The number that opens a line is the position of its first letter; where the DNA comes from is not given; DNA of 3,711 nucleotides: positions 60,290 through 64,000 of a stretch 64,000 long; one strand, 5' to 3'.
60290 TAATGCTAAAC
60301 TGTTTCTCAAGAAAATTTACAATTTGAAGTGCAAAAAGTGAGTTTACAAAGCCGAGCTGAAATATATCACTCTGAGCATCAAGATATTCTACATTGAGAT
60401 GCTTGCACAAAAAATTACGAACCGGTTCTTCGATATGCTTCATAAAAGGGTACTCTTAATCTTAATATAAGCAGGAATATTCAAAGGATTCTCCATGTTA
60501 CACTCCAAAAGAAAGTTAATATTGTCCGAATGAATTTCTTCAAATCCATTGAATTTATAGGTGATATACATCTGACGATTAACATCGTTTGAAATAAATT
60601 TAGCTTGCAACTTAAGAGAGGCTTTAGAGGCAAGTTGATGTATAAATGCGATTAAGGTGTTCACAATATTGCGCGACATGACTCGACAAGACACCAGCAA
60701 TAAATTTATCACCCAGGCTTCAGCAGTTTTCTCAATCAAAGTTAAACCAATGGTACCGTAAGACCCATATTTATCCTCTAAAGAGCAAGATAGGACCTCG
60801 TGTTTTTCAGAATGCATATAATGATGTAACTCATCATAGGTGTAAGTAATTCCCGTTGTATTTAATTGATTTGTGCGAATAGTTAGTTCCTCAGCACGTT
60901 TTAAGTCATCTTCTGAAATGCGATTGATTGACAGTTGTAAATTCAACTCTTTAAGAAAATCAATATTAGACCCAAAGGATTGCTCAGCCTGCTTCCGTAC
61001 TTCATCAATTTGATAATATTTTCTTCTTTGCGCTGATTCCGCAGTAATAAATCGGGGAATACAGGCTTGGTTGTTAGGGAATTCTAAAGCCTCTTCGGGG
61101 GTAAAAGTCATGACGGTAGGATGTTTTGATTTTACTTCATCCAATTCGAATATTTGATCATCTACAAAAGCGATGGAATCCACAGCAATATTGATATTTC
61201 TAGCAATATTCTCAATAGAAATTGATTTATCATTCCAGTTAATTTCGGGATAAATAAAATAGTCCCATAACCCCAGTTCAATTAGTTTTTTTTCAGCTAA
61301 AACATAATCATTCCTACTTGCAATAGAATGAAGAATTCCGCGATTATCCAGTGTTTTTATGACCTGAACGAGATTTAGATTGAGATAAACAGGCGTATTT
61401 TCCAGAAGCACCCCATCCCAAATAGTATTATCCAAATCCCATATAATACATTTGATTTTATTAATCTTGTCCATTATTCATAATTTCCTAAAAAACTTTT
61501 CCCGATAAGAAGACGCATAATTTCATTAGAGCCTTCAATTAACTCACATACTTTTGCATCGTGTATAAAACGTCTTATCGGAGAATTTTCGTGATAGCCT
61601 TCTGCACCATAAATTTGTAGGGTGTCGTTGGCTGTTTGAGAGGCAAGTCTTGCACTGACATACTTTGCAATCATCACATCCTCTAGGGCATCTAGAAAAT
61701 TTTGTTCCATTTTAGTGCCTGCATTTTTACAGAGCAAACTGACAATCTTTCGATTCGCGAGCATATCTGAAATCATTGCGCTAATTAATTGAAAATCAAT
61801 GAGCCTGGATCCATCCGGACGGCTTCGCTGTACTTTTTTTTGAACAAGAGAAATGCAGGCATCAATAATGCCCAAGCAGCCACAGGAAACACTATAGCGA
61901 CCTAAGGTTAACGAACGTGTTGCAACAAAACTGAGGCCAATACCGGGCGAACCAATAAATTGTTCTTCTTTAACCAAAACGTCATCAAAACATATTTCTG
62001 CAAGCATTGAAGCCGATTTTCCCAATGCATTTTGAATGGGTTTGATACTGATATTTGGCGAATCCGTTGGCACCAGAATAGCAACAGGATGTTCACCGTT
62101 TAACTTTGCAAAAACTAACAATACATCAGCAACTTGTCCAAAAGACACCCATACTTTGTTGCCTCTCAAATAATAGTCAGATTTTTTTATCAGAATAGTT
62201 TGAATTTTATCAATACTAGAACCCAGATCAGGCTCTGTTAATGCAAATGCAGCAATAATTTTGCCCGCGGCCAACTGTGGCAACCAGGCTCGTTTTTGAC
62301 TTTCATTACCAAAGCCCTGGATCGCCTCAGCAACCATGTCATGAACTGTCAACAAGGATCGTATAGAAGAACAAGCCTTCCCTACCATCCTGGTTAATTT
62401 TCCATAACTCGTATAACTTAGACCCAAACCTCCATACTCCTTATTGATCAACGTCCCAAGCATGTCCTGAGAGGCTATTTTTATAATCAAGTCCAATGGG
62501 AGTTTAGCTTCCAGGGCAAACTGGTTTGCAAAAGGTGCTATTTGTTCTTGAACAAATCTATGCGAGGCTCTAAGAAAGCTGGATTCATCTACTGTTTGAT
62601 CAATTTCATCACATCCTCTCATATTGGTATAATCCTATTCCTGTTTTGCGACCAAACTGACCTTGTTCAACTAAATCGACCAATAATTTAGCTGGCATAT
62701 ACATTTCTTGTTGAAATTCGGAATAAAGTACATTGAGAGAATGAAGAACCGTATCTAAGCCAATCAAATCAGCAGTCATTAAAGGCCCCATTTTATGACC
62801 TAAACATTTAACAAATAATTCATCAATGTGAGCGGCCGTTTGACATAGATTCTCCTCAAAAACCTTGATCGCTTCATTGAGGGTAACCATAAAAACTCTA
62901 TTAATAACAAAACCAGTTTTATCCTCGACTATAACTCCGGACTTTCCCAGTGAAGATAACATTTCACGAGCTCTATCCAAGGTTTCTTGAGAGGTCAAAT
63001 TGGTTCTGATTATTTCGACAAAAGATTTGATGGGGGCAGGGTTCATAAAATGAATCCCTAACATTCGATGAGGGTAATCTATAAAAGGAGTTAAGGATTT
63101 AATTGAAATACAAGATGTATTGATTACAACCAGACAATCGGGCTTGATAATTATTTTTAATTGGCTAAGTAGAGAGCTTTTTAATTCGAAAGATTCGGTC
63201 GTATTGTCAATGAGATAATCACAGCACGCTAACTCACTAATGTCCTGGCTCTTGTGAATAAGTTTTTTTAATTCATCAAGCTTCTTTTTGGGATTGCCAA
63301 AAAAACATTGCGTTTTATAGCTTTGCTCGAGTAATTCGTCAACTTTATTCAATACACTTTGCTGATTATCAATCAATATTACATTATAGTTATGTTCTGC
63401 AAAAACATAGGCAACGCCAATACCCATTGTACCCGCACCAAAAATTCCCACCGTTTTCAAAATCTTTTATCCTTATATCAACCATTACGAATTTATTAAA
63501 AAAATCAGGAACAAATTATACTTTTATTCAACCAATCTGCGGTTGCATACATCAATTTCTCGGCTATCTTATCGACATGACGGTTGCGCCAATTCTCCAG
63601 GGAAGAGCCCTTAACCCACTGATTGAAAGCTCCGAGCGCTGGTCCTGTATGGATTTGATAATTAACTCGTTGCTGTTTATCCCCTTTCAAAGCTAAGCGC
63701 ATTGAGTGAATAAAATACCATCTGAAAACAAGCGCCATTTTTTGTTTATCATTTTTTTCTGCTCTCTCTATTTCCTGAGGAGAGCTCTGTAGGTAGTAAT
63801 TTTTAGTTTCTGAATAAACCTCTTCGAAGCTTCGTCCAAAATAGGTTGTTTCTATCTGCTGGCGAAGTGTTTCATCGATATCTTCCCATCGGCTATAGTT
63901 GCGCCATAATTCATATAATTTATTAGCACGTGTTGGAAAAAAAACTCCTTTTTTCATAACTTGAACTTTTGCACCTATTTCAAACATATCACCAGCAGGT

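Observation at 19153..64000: ~45 kb trans-AT polyketide synthase assembly line, apparently complete except for its upstream edge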

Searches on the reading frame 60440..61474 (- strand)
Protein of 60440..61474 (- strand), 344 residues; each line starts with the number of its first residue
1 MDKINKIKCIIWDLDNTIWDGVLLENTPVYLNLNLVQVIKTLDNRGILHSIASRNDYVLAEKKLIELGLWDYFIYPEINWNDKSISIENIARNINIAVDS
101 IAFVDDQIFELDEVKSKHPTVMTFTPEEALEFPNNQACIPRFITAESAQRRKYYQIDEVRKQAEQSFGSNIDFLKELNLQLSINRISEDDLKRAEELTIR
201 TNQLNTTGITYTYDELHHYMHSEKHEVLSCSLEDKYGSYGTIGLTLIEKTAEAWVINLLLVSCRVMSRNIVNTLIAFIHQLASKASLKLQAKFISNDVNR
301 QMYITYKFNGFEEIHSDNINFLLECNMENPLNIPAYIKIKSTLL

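Call 4: search_protein_families(library=pfam, proteins=[window:60440-61474:-], max_evalue=0.001)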
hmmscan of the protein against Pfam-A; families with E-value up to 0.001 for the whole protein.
window:60440-61474:- (344 aa): 1 family
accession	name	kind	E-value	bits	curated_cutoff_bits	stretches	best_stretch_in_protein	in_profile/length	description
PF00702.32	Hydrolase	-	5.4e-05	24.1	26.4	0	21-108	89-181/191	haloacid dehalogenase-like hydrolase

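Call 12: find_encoding_contigs(protein=window:60440-61474:-, flank=10000, max_places=10)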
Protein window:60440-61474:- (344 aa): no gene with exactly this product is on record in the collection.

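Call 48: search_protein_families(library=ncbifam, proteins=[window:60440-61474:-], max_evalue=0.001)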
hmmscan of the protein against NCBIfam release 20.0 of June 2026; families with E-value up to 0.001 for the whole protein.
window:60440-61474:- (344 aa): 2 families
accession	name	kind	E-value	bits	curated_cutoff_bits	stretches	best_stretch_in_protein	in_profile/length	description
TIGR01686.1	FkbH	subfamily_domain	4.7e-75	252.7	146.65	1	7-312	3-320/323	FkbH domain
TIGR01681.1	HAD-SF-IIIC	subfamily_domain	4e-14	53.6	35.75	1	8-115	1-129/132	HAD-IIIC family phosphatase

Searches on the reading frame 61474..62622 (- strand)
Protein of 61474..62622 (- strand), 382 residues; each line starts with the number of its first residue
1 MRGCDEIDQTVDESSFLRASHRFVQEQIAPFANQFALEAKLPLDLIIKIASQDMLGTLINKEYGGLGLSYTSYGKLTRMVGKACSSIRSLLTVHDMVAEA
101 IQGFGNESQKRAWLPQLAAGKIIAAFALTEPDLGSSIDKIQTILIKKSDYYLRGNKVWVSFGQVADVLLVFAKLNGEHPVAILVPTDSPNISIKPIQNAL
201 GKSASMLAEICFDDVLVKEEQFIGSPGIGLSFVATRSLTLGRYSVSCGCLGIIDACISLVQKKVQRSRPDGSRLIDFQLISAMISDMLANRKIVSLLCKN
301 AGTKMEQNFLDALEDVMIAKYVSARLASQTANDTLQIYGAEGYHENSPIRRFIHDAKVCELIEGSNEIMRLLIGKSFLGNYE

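Call 4: search_protein_families(library=pfam, proteins=[window:61474-62622:-], max_evalue=0.001)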
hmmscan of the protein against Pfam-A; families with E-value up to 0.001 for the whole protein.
window:61474-62622:- (382 aa): 4 families
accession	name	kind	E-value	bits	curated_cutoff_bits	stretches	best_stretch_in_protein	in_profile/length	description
PF00441.29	Acyl-CoA_dh_1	-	4.2e-27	95.6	22.4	1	233-376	6-148/150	Acyl-CoA dehydrogenase, C-terminal domain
PF02771.21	Acyl-CoA_dh_N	-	3.5e-24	85.8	22.9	1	12-121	3-113/113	Acyl-CoA dehydrogenase, N-terminal domain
PF02770.24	Acyl-CoA_dh_M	-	2.8e-17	63.1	33.3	1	125-215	1-97/97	Acyl-CoA dehydrogenase, middle domain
PF08028.16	Acyl-CoA_dh_2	-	2e-05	25.4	22.7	1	251-361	13-128/134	Acyl-CoA dehydrogenase, C-terminal domain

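Call 8: find_encoding_contigs(protein=window:61474-62622:-, flank=10000, max_places=6)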
Protein window:61474-62622:- (382 aa): 3 contigs read that carry it; 1 place shown.
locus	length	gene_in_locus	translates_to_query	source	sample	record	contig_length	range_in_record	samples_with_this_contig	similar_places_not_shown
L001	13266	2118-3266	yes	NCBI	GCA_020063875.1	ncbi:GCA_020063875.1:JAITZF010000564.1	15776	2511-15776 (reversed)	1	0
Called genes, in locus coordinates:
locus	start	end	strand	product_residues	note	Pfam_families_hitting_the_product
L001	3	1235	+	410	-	?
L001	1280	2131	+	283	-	PF02737:3HCDH_N, PF00725:3HCDH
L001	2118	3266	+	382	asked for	PF02771:Acyl-CoA_dh_N, PF02770:Acyl-CoA_dh_M, PF00441:Acyl-CoA_dh_1, PF08028:Acyl-CoA_dh_2 (faint)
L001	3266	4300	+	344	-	-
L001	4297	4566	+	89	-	PF00550:PP-binding (weak)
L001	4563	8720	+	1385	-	-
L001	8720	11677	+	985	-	PF21089:PKS_DH_N (weak), PF14765:PS-DH, PF21394:Beta-ketacyl_N, PF00106:adh_short, PF08659:KR, PF00550:PP-binding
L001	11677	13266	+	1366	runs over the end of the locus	?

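Call 21: list_cluster_members(proteins=[window:61474-62622:-, window:47469-48440:-, window:19153-20229:-, window:20309-21967:-, window:16512-17810:+, window:7587-8741:+])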
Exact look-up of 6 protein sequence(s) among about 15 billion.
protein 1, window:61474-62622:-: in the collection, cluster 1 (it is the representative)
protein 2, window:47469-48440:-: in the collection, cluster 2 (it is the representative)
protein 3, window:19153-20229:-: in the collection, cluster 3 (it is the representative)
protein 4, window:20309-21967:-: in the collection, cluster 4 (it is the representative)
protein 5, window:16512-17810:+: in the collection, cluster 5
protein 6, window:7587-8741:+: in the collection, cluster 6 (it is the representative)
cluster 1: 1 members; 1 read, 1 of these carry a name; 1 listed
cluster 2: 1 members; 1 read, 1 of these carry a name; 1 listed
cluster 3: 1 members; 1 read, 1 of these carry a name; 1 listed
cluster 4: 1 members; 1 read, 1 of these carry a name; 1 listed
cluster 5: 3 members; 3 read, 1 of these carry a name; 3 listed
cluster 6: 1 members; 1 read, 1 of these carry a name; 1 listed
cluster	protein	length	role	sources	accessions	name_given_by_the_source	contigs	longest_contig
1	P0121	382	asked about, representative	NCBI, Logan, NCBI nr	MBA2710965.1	MAG: acyl-CoA/acyl-ACP dehydrogenase [Tatlockia sp.] | acyl-CoA/acyl-ACP dehydrogenase [Tatlockia sp.]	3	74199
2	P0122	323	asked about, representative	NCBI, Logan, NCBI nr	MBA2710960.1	MAG: acyltransferase domain-containing protein [Tatlockia sp.] | acyltransferase domain-containing protein [Tatlockia sp.]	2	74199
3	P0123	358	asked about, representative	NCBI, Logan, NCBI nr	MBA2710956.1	MAG: bifunctional 5,10-methylene-tetrahydrofolate ... | bifunctional 5,10-methylene-tetrahydrofolate ...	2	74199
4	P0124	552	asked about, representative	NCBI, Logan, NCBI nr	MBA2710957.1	MAG: alpha/beta fold hydrolase [Tatlockia sp.] | alpha/beta fold hydrolase [Tatlockia sp.]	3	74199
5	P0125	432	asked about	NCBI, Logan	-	-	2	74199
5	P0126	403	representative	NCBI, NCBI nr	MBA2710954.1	MAG: F-box protein [Tatlockia sp.] | F-box protein [Tatlockia sp.]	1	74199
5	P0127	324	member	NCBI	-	-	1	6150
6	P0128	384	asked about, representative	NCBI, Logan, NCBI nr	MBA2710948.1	MAG: PHB depolymerase family esterase [Tatlockia sp.] | PHB depolymerase family esterase [Tatlockia sp.]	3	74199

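Call 48: search_protein_families(library=ncbifam, proteins=[window:61474-62622:-, L001:3-1235:+], max_evalue=0.001)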
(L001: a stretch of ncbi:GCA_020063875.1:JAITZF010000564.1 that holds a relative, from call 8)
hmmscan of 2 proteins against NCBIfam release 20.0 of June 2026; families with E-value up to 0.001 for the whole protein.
window:61474-62622:- (382 aa): 21 families
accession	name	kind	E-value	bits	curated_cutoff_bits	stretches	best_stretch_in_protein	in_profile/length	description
NF042972.1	AcrlCoAredClosAcrC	equivalog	1.4e-57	195.1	640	1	17-378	13-377/378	acryloyl-CoA reductase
NF045552.1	GlutCoADH_Des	equivalog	1e-56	192.8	470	1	13-379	8-381/387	glutaryl-CoA dehydrogenase Acd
NF058590.1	AcCoDHFadEBacil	equivalog_domain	2.7e-45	155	600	1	17-378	29-411/586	acyl-CoA dehydrogenase FadE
NF042439.1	SulpropCoADesulf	equivalog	3.1e-42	144.7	600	1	21-379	5-372/379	3-sulfinopropanoyl-CoA desulfinase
NF053553.1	prodigi_MBC_PigA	equivalog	6.5e-40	137.4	500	1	14-376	10-378/381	prodigiosin MBC biosynthesis dehydrogenase PigA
NF045652.1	ProlPCPDhRedW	equivalog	1.5e-37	129.3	650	1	50-371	41-367/376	L-prolyl-[peptidyl-carrier protein] dehydrogenase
NF043006.1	CyhCrbnylCoADH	equivalog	1.1e-36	126.7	650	1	18-376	13-374/380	cyclohexane-1-carbonyl-CoA dehydrogenase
NF008997.0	PRK12341.1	equivalog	1.6e-30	106.4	537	1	54-381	53-380/382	acyl-CoA dehydrogenase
TIGR03207.1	cyc_hxne_CoA_dh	equivalog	2.3e-29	102.3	575.35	1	16-375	8-369/372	cyclohexanecarboxyl-CoA dehydrogenase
NF052270.1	Staph_DH_FadE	equivalog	2e-27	96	600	1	12-379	24-395/400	acyl-CoA dehydrogenase FadE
NF002885.1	PRK03354.1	equivalog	2.4e-26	92.6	540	1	40-381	37-377/378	crotonobetainyl-CoA dehydrogenase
TIGR04022.1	sulfur_SfnB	equivalog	3.8e-16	59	430.9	1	15-223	9-215/391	SfnB family sulfur acquisition oxidoreductase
NF007000.1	PRK09463.1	subfamily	4.1e-16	58.5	600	1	26-142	56-177/726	acyl-CoA dehydrogenase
TIGR03204.1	pimC_large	equivalog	2.3e-15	56.4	623.85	1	60-233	60-236/395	pimeloyl-CoA dehydrogenase large subunit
NF049984.1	Rv1679_FadE16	equivalog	1.2e-13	51.1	600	1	32-379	16-367/371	Rv1679 family acyl-CoA dehydrogenase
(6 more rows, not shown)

L001:3-1235:+ (410 aa): 2 families
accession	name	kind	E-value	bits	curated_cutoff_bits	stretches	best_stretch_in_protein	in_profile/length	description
TIGR02814.1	pfaD_fam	subfamily_domain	2e-186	620.1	449.25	1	1-405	38-443/444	PfaD family polyunsaturated fatty acid/polyketide biosynthesis protein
TIGR03151.1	enACPred_II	equivalog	3.7e-06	26.4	453.1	1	188-263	162-233/307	enoyl-[acyl-carrier-protein] reductase FabK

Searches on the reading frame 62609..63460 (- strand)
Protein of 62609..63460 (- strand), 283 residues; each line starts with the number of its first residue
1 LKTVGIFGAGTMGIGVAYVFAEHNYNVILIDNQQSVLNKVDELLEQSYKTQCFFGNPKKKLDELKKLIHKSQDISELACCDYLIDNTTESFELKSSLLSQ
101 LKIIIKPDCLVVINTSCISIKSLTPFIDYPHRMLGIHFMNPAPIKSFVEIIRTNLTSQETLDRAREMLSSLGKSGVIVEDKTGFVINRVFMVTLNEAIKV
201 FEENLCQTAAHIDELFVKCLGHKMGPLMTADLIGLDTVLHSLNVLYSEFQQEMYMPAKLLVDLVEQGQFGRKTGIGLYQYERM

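Call 4: search_protein_families(library=pfam, proteins=[window:62609-63460:-], max_evalue=0.001)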
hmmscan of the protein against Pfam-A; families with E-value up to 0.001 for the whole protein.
window:62609-63460:- (283 aa): 3 families
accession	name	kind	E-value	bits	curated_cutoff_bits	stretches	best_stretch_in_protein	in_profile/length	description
PF02737.24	3HCDH_N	-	1.2e-42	146.3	22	1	3-180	1-179/180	3-hydroxyacyl-CoA dehydrogenase, NAD binding domain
PF00725.27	3HCDH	-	3.4e-25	88.8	22.1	1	183-280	1-97/97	3-hydroxyacyl-CoA dehydrogenase, C-terminal domain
PF00070.33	Pyr_redox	-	0.00094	20.1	22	0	4-47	2-45/82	Pyridine nucleotide-disulphide oxidoreductase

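Call 7: find_encoding_contigs(protein=window:62609-63460:-, flank=10000, max_places=6)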
Protein window:62609-63460:- (283 aa): no gene with exactly this product is on record in the collection.

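Call 14: find_related_loci(query=window:62609-63460:-, collection=genome_contigs, flank=10000)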
Query window:62609-63460:- (283 aa) in genome_contigs; peptide patterns used: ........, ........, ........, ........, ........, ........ (x = any residue, [..] = any of these).
107 stretches matched a pattern; 1 encode a relative of the query (tblastn E <= 1e-3); 1 distinct loci.
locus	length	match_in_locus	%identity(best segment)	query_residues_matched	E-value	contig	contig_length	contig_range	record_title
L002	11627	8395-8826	31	2-150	1e-7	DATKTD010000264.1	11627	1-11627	MAG TPA_asm: Rectinemataceae bacterium isolate SMAG_U14072 k141_690743, whole genome shotgun sequence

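Call 48: search_protein_families(library=ncbifam, proteins=[window:62609-63460:-], max_evalue=0.001)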
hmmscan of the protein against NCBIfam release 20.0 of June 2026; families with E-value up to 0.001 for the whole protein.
window:62609-63460:- (283 aa): 25 families
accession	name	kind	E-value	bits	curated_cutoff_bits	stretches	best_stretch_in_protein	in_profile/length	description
NF004474.0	PRK05808.1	subfamily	6.8e-70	235.5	408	1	1-281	3-283/283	3-hydroxybutyryl-CoA dehydrogenase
NF005715.0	PRK07530.1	equivalog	1e-64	218.8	420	1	1-281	4-284/292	3-hydroxybutyryl-CoA dehydrogenase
NF006124.0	PRK08268.1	subfamily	3.2e-62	211.1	508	1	2-281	8-288/507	3-hydroxyacyl-CoA dehydrogenase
NF005875.0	PRK07819.1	subfamily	1.4e-58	198.6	319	1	1-280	5-286/287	3-hydroxybutyryl-CoA dehydrogenase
NF006722.0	PRK09260.1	equivalog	1e-55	189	429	1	2-281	3-282/289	3-hydroxyacyl-CoA dehydrogenase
NF004699.0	PRK06035.1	equivalog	2.6e-51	174.5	500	1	2-273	4-278/294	3-hydroxyacyl-CoA dehydrogenase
TIGR02279.1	PaaC-3OHAcCoADH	equivalog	2.7e-49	168.3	669.4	1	3-281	7-286/503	3-hydroxyacyl-CoA dehydrogenase PaaH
NF008727.0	PRK11730.1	equivalog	4.9e-48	164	870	1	2-281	314-593/717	fatty acid oxidation complex subunit alpha FadB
NF008363.0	PRK11154.1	equivalog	2e-40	138.6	869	1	2-281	310-587/708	fatty acid oxidation complex subunit alpha FadJ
NF006125.0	PRK08269.1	equivalog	3.4e-38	131.5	427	1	2-282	6-298/334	3-hydroxybutyryl-CoA dehydrogenase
TIGR02437.1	FadB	equivalog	2.9e-37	128.4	933.55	1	4-281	316-593/714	fatty acid oxidation complex subunit alpha FadB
NF006143.0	PRK08293.1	equivalog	6.9e-37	127.3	312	1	1-281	4-288/291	3-hydroxyacyl-CoA dehydrogenase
NF042925.1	FHMPC_DH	equivalog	2.1e-35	122.5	500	1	3-281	2-281/304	5-formyl-3-hydroxy-2-methylpyridine 4-carboxylate 5-dehydrogenase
TIGR02441.1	fa_ox_alpha_mit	equivalog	3.5e-34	118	964.65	1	2-281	336-614/737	fatty acid oxidation complex subunit alpha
TIGR02440.1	FadJ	equivalog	6e-32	110.7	968.45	1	2-281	305-582/699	fatty acid oxidation complex subunit alpha FadJ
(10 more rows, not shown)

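Call 65: find_encoding_contigs(protein=window:62612-63460:-, flank=10000, max_places=10)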
Protein seq(283 aa) (283 aa): no gene with exactly this product is on record in the collection.

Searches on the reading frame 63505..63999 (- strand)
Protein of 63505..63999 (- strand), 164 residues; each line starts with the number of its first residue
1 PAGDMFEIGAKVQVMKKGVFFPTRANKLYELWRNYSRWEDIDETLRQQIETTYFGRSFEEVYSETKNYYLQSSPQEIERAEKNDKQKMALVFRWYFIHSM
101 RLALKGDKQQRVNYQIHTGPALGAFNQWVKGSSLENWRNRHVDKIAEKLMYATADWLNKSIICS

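Call 4: search_protein_families(library=pfam, proteins=[window:63505-63987:-], max_evalue=0.001)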
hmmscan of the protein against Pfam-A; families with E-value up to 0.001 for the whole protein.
window:63505-63987:- (160 aa): 1 family
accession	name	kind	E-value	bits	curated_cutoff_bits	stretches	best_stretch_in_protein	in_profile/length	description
PF21607.2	FabD_helical_ins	-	4.9e-32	110.4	27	1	31-110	1-80/80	[Acyl-carrier-protein] S-malonyltransferase, inserted helical domain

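Call 10: search_protein_families(library=pfam, proteins=[window:63505-63999:-], max_evalue=0.01)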
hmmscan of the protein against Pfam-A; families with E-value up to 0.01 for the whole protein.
window:63505-63999:- (164 aa): 1 family
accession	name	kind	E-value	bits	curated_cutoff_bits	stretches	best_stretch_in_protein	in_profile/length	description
PF21607.2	FabD_helical_ins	-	5.2e-32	110.3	27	1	35-114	1-80/80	[Acyl-carrier-protein] S-malonyltransferase, inserted helical domain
